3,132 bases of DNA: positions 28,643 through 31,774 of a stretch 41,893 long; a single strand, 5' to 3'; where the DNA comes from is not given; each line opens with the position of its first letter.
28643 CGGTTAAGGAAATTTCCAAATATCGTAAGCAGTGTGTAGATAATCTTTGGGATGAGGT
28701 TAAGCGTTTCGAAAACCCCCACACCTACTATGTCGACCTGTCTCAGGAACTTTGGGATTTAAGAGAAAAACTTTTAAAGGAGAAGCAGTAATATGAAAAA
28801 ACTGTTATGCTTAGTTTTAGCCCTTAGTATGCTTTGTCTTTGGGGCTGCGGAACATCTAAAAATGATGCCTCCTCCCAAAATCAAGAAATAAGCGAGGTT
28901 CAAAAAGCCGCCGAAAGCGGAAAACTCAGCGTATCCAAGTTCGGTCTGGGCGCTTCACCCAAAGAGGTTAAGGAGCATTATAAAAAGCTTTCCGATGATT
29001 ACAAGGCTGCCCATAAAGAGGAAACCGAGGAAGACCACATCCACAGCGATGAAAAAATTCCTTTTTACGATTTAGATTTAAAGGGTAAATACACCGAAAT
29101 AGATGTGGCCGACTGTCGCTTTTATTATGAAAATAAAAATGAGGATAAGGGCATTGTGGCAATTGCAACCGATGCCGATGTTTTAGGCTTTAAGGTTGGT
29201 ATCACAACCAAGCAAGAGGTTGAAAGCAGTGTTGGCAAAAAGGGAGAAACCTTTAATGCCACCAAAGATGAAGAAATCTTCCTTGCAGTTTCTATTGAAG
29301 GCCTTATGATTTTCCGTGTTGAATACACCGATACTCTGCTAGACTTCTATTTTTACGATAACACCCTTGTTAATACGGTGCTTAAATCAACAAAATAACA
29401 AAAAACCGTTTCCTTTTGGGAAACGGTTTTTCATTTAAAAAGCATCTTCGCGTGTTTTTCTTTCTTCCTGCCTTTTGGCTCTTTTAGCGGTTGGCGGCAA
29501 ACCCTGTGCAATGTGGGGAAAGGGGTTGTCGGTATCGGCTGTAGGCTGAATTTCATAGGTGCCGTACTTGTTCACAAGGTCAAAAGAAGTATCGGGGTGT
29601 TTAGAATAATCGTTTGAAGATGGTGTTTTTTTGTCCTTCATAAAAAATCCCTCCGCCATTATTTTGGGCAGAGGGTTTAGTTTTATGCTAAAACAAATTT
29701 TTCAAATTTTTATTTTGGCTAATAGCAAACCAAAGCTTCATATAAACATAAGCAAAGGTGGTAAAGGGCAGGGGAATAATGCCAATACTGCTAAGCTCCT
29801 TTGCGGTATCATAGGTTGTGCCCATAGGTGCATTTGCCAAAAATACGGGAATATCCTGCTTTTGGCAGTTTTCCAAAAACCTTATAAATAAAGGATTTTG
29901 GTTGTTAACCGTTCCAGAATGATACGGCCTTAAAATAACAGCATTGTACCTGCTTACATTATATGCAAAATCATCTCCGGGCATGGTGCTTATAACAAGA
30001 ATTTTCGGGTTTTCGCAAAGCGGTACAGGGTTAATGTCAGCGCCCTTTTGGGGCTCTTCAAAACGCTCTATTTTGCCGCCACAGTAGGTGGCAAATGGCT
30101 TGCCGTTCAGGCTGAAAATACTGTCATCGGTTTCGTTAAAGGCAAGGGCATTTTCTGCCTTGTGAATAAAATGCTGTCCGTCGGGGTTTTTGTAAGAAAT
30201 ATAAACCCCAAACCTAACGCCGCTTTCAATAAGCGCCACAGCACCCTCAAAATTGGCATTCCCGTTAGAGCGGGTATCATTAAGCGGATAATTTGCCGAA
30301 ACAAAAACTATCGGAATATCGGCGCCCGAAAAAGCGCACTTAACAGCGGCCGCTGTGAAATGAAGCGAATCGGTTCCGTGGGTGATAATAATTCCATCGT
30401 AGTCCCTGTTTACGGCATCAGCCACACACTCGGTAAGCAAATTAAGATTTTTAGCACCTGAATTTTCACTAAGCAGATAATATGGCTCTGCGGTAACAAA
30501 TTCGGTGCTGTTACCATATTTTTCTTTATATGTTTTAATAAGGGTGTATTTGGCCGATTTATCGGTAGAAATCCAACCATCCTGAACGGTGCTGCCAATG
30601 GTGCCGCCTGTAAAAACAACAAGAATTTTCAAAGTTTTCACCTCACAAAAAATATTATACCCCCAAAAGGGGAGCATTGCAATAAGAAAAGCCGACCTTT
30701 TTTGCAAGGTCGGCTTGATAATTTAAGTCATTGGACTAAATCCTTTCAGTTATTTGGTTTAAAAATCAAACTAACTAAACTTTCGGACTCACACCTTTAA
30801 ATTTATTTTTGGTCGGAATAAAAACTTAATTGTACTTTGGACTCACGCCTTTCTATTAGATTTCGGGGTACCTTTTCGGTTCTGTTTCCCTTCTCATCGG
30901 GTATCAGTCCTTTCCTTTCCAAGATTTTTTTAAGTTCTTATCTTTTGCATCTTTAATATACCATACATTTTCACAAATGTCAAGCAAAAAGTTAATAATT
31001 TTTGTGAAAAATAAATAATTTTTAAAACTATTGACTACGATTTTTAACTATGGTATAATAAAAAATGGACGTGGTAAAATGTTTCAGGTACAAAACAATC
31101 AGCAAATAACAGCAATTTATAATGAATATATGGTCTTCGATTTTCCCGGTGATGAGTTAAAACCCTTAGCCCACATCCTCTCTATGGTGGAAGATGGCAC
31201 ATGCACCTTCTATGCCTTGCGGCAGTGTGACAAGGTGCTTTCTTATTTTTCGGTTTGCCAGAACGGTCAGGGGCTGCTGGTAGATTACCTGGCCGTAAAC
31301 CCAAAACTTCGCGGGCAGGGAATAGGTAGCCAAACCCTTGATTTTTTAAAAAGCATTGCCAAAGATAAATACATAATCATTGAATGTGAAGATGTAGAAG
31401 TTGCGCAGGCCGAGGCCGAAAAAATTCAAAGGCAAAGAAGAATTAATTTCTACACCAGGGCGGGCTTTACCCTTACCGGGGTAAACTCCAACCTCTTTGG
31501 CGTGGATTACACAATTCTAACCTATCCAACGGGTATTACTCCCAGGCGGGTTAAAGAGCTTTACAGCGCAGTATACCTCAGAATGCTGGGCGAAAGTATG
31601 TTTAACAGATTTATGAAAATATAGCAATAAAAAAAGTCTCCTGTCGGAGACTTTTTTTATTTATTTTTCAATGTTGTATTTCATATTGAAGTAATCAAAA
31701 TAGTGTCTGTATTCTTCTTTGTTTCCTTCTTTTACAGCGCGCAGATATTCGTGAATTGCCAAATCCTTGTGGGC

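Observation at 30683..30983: Promoter-to-terminator unit of about 265 nt with three diverged ~52-nt tandem units: candidate unclassified RNA upstream of the asparaginase gene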

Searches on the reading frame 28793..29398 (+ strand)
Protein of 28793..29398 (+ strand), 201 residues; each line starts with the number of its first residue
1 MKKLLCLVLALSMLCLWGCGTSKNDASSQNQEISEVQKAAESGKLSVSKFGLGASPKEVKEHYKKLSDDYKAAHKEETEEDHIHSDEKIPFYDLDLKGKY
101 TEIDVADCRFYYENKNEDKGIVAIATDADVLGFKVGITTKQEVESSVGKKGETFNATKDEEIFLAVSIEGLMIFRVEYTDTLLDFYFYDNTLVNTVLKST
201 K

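Call 10: search_protein_families(library=pfam, proteins=[window:28793-29398:+])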
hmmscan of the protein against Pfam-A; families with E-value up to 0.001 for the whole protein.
window:28793-29398:+ (201 aa): 0 families

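Call 36: search_protein_families(library=ncbifam, proteins=[window:28793-29398:+], max_evalue=0.01)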
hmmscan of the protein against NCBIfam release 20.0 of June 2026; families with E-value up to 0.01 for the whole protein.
window:28793-29398:+ (201 aa): 4 families
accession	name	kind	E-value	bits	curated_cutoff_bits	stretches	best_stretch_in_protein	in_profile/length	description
NF047391.1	SA0570_fam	equivalog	0.00015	21.7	125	1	1-78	1-75/167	SA0570 family protein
NF041428.1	TrsH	subfamily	0.00099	19.2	150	1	1-66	1-62/149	TrsH/TraH family protein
NF058647.1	lipo_LytA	equivalog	0.0039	17.4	110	1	1-42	1-39/107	acidic lipoprotein LytA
NF041193.1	lipo_SP0191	subfamily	0.008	16.2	75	1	1-38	1-38/190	SP0191 family lipoprotein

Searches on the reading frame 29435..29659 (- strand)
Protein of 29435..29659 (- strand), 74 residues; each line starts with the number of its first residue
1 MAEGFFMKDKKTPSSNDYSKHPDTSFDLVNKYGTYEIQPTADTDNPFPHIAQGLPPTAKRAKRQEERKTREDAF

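Call 36: search_protein_families(library=ncbifam, proteins=[window:29435-29659:-], max_evalue=0.01)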
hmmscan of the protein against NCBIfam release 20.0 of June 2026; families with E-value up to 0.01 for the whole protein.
window:29435-29659:- (74 aa): 0 families

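Call 50: search_protein_families(library=padloc, proteins=[window:29435-29659:-], max_evalue=0.01)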
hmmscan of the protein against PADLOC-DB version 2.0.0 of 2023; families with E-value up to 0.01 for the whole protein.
window:29435-29659:- (74 aa): 0 families
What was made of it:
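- On Type III toxin-antitoxin (ToxI-like) array: PADLOC gives no hit (call 50).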

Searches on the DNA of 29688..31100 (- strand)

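Call 4: search_rna_families(source=window, start=30550, end=31100, threshold=evalue, max_evalue=10, show_alignments=3)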
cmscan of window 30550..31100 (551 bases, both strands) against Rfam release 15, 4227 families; matches with E-value up to 10: 14.
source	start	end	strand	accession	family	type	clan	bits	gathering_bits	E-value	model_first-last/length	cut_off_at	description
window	30682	30784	-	RF00378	Qrr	Gene; sRNA;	-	27.9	50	0.0051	1-108/108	no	Qrr RNA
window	30689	30755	-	RF01867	CC2171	Gene; sRNA;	-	24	75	0.0044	1-159/159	no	caulobacter sRNA CC2171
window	30683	30806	-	RF02390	sau-41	Gene; sRNA;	-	22.6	80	0.36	1-156/156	no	Staphylococcus sRNA sau-41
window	30744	30823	-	RF01176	snR78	Gene; snRNA; snoRNA; CD-box;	CL00063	21.6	48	0.75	1-82/82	no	Small nucleolar RNA snR78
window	30611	30719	+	RF04184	BTnc060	Gene; sRNA;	-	20.6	228.9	0.72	1-213/213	no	Bacteroides sRNA BTnc060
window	30621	30727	+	RF02053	STnc430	Gene; sRNA;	-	20.2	47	1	1-162/162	no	Enterobacterial sRNA STnc430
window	30680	30744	-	RF02074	STnc240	Gene; sRNA;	-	20.2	55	2.1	1-77/77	no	Enterobacterial sRNA STnc240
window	30621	30684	-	RF01706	Gut-1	Gene; sRNA;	-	20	50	0.23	1-77/77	no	Gut-1 RNA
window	30652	30725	+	RF02074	STnc240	Gene; sRNA;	-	18.2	55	5.8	1-77/77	no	Enterobacterial sRNA STnc240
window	30668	30784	+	RF01948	KCNQ1OT1_3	Gene; lncRNA;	-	16.6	60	7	1-116/116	no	KCNQ1 overlapping transcript 1 conserved region 3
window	30682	30756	-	RF01859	Phe_leader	Cis-reg; leader;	-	15.6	55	7.8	1-125/125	no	Phenylalanine leader peptide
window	30965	31011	-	RF03218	mir-3015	Gene; miRNA;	-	15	59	6.6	1-57/57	no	mir-3015 microRNA precursor family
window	30595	30733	-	RF02639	EF0869_EF0870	Gene; sRNA;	-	12.9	533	0.48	1-474/474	no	Enterococcus sRNA EF0869_EF0870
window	30937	30955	-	RF01905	HOTAIR_2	Gene; lncRNA;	-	11.7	60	3.8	51-69/69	no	HOTAIR conserved region 2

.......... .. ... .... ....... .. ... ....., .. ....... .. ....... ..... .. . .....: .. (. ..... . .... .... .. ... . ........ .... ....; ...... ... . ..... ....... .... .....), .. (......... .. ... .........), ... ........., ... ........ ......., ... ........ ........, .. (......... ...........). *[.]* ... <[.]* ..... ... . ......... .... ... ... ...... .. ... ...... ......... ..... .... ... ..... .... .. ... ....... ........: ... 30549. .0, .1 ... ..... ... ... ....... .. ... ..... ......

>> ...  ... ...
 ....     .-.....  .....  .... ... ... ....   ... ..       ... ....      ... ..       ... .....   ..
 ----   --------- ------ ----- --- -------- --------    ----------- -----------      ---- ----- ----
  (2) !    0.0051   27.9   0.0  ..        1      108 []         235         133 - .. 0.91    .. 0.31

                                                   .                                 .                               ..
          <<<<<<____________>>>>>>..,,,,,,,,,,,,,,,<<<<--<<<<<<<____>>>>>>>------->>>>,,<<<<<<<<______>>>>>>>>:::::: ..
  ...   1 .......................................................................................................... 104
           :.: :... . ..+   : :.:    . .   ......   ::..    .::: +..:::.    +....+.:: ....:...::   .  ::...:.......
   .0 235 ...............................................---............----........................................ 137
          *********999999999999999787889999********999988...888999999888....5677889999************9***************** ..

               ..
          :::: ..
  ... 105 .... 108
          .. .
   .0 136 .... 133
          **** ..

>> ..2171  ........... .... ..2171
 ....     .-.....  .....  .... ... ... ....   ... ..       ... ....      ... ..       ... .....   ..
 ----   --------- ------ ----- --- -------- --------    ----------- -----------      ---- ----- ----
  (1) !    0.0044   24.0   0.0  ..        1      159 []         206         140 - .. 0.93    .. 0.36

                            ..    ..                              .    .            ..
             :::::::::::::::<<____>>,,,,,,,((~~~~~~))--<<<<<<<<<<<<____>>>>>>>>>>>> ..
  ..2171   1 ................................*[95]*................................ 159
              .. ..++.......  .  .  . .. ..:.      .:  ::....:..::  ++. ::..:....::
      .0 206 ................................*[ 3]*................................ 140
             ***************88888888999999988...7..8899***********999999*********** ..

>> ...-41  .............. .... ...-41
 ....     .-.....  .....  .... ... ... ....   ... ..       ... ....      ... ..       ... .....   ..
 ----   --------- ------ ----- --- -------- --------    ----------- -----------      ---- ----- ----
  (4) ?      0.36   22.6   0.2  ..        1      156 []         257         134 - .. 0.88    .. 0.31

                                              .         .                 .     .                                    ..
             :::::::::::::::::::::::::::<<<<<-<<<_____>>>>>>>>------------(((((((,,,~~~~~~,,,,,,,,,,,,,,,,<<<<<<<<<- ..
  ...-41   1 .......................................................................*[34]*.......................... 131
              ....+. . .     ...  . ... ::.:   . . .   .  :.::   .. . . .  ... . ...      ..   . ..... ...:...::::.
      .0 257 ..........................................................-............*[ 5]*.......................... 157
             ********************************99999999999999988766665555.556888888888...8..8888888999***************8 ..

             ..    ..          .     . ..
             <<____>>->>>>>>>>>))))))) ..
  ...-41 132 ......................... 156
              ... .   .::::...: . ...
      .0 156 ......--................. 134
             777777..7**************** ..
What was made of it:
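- On Any Rfam 15 family: The region has only sub-threshold noise, the best being Qrr at 27.9 bits against a gathering score of 50 (call 4).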

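Call 57: search_rna_families(sources=[L010, L174, L176, L166], threshold=evalue, max_evalue=0.1)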
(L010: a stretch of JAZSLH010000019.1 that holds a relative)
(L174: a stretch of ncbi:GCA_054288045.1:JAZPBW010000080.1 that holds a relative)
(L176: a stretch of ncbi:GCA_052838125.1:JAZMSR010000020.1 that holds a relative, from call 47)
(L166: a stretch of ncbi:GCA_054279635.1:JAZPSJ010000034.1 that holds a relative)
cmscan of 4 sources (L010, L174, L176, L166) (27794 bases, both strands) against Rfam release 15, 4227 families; matches with E-value up to 0.1: 1.
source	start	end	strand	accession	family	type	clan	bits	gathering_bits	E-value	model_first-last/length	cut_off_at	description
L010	721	789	-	RF04242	mir-5595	Gene; miRNA;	-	29.2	100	0.053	1-72/72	no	mir-5595 microRNA precursor family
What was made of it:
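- On Any Rfam 15 family: Nothing is found in the RNA region of homologous loci L010, L174, L176 and L166 (call 57).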

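Call 60: search_dna_similar(query=window:30680-30990:-, collection=plasmids, mode=distant, max_evalue=0.001)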
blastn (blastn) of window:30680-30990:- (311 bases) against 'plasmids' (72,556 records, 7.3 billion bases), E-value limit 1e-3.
No match.

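Call 61: search_dna_similar(query=window:30680-30990:-, collection=phages, mode=distant, max_evalue=0.001)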
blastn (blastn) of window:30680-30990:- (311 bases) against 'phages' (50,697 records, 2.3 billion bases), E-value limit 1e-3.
No match.

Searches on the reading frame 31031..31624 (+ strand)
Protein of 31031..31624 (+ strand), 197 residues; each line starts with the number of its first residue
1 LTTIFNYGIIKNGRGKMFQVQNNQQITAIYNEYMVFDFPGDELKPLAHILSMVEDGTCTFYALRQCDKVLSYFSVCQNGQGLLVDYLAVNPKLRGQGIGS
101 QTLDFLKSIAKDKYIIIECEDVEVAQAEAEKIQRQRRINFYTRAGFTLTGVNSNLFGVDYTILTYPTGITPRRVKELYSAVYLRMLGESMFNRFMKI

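Call 10: search_protein_families(library=pfam, proteins=[window:31031-31624:+])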
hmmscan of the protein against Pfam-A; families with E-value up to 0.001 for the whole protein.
window:31031-31624:+ (197 aa): 3 families
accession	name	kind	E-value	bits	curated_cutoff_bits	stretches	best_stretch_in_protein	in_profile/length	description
PF13508.13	Acetyltransf_7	-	3.9e-09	37.2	27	1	59-147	4-83/84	Acetyltransferase (GNAT) domain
PF00583.31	Acetyltransf_1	-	2.4e-07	31.5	20.7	1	28-146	3-116/116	Acetyltransferase (GNAT) family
PF13673.13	Acetyltransf_10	-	5.3e-05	23.6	23.6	1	49-154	22-115/128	Acetyltransferase (GNAT) domain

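Call 36: search_protein_families(library=ncbifam, proteins=[window:31079-31624:+], max_evalue=0.01)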
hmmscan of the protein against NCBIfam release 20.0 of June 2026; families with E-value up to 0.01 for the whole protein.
window:31079-31624:+ (181 aa): 1 family
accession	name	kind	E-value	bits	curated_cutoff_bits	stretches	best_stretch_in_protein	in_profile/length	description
TIGR01575.1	rimI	equivalog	0.0019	18.4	86.4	1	41-135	31-117/132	ribosomal protein S18-alanine N-acetyltransferase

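Call 46: find_homologous_proteins(query=window:31079-31624:+)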
Query window:31079-31624:+ (181 aa): 60 proteins with E <= 0.001 among 122 candidates.
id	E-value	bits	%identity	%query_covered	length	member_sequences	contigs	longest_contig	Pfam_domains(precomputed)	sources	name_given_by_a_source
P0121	1.6e-113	394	98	100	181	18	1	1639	PF13508.14,PF00583.32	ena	-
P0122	3.1e-101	354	88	100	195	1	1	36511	PF13508.14,PF00583.32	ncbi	-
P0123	2.3e-89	316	78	100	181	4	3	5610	PF13673.14,PF13508.14,PF00583.32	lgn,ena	-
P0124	5.2e-89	314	78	100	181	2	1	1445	PF13673.14,PF13508.14,PF00583.32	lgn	-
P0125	2.1e-84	299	75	100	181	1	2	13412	PF13673.14,PF13508.14,PF00583.32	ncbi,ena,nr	ncbi:MAG: GNAT family N-acetyltransferase [Clostridia bacterium]|nr:GNAT family N-acetyltransferase 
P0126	1.4e-82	294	75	100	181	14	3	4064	PF13673.14,PF13508.14,PF00583.32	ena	-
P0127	3.0e-82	292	73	100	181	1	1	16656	PF13673.14,PF13508.14,PF00583.32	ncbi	-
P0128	3.9e-82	292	74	100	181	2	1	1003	PF13508.14,PF00583.32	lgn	-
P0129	7.3e-82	291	72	100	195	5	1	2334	PF13673.14,PF13508.14,PF00583.32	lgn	-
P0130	2.6e-81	289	73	100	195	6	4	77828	PF13673.14,PF13508.14,PF00583.32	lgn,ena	-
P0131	5.8e-81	288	73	100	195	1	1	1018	PF13673.14,PF13508.14,PF00583.32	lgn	-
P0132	1.1e-80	287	73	100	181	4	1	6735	PF13508.14,PF00583.32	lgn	-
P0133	1.3e-80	287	72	100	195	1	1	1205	PF13508.14,PF00583.32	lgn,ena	-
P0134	3.8e-80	286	71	100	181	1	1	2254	PF13673.14,PF13508.14,PF00583.32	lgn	-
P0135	2.8e-79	283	71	100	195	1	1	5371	PF13673.14,PF13508.14,PF00583.32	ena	-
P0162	2.1e-55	205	57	100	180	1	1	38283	PF13508.14,PF00583.32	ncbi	-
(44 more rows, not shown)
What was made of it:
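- The GNAT family is tiny, with 60 clusters among 5.8 billion proteins, matching the narrow range of the RNA (call 46).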

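Call 47: find_encoding_contigs(protein=P0162, flank=4000, max_places=3)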
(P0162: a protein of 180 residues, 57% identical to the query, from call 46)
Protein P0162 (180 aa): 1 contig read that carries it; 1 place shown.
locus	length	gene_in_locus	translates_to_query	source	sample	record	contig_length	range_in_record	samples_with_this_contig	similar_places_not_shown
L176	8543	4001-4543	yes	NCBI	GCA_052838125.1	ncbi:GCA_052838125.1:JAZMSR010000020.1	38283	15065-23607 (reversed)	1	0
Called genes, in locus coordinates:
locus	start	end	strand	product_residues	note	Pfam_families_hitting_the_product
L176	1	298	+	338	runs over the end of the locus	PF08240:ADH_N (weak), PF16912:Glu_dehyd_C (weak), PF00107:ADH_zinc_N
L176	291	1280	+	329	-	PF01408:GFO_IDH_MocA, PF02894:GFO_IDH_MocA_C, PF22725:GFO_IDH_MocA_C3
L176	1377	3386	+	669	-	PF19773:DUF6259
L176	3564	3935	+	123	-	-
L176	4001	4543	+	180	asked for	PF00583:Acetyltransf_1, PF13508:Acetyltransf_7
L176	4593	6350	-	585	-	PF02690:Na_Pi_cotrans, PF01895:PhoU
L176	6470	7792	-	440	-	PF00512:HisKA, PF02518:HATPase_c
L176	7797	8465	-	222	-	PF00072:Response_reg, PF00486:Trans_reg_C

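Call 49: search_solved_structures(query=window:31079-31624:+, max_evalue=1)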
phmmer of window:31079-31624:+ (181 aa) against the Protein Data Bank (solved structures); distinct sequences matched with E-value up to 1: 11.
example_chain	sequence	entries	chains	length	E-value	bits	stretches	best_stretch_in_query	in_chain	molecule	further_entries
3ey5_A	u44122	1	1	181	2.5e-07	33.9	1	13-132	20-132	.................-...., GNAT family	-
5xxr_A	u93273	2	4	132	0.0032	20.5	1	26-101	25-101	Protein RibT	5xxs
2gan_A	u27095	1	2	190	0.033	17.2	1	64-101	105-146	182aa long hypothetical protein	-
1ghe_A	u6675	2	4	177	0.036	17.1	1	39-103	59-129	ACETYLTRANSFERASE | TABTOXIN RESISTANCE PROTEIN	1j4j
1nvt_A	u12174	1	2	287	0.047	16.7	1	86-157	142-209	Shikimate 5'-dehydrogenase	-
1i21_A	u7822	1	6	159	0.16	15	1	68-108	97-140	GLUCOSAMINE-PHOSPHATE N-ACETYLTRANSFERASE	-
1i12_A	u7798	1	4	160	0.16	15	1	68-108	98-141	GLUCOSAMINE-PHOSPHATE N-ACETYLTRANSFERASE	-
1i1d_A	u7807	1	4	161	0.16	15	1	68-108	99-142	GLUCOSAMINE-PHOSPHATE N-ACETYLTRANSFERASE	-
1u6m_A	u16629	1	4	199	0.77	12.8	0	68-96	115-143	acetyltransferase, GNAT family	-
5i0c_A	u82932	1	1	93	0.86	12.6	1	38-101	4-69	Uncharacterized protein YjdJ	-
2bei_A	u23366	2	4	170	0.88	12.6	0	61-97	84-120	Diamine acetyltransferase 2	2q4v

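Call 50: search_protein_families(library=padloc, proteins=[window:31079-31624:+], max_evalue=0.01)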
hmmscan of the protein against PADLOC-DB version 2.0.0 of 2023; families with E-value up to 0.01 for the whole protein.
window:31079-31624:+ (181 aa): 0 families
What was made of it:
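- The GNAT protein has no match in PADLOC and only generic GNAT matches in Pfam, NCBIfam and PDB (calls 10, 36, 49, 50).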
